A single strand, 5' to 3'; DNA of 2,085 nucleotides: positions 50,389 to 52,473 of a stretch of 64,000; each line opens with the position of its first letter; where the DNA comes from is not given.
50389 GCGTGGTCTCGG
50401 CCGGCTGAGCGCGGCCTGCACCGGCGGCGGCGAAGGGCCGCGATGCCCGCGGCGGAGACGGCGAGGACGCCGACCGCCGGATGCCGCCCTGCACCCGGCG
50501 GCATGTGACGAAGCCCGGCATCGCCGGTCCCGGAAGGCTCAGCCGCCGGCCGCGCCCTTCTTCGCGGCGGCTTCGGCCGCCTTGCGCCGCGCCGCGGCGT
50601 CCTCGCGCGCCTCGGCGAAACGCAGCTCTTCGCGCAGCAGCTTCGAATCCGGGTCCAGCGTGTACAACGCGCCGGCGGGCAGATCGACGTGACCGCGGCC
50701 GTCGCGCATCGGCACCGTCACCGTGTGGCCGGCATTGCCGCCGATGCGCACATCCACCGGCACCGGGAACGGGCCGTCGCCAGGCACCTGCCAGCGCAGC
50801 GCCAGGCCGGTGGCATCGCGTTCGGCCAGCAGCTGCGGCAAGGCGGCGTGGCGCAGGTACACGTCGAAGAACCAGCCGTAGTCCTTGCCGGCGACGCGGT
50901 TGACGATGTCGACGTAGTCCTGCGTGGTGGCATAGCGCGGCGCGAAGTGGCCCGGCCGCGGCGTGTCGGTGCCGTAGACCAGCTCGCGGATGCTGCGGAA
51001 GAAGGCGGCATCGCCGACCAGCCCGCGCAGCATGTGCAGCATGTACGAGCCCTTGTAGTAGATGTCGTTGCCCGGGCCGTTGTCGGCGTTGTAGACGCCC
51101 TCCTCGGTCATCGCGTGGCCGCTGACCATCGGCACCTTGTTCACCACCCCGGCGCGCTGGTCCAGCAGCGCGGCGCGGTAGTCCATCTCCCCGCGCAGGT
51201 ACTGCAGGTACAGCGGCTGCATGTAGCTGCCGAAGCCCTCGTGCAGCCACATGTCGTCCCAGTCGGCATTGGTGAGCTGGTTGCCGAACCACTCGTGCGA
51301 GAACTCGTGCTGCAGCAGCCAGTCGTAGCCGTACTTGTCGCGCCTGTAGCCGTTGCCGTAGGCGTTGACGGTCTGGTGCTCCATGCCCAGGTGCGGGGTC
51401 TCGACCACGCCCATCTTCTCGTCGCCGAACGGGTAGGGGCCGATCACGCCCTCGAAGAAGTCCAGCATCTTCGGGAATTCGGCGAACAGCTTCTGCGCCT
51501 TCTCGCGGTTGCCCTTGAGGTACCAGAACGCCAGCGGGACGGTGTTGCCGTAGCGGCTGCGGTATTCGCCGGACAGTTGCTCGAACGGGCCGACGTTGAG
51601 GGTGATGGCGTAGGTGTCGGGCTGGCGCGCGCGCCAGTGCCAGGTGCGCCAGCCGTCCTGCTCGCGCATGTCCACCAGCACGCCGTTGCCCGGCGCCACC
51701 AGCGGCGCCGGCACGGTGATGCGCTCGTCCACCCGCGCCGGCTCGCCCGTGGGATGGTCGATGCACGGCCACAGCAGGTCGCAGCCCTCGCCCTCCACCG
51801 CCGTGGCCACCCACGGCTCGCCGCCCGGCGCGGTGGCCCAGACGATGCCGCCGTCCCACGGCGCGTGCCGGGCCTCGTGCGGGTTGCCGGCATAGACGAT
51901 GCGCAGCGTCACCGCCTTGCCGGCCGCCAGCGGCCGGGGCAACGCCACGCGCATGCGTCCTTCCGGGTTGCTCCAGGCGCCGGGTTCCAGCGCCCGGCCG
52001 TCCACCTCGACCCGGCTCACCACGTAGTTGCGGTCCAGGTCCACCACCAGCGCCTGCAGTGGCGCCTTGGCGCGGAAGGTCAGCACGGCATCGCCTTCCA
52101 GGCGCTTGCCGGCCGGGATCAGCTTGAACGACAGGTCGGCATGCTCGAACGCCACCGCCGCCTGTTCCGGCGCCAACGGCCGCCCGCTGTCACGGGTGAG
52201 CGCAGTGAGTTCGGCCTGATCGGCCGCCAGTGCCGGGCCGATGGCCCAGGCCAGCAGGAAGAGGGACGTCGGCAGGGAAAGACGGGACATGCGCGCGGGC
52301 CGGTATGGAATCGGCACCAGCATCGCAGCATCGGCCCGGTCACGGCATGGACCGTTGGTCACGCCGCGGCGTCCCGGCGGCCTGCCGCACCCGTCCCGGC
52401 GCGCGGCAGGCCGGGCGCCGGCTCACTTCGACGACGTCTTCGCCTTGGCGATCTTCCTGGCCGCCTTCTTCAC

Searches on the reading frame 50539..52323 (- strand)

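Call 63: search_protein_families(library=pfam, proteins=[window:50539-52323:-], max_evalue=0.00001)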
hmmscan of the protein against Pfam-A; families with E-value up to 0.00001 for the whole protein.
window:50539-52323:- (594 aa): 1 family
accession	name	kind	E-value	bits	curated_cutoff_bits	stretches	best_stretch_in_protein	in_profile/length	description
PF01433.26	Peptidase_M1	-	1.8e-19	70.7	27.7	1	336-487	70-216/218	Peptidase family M1 domain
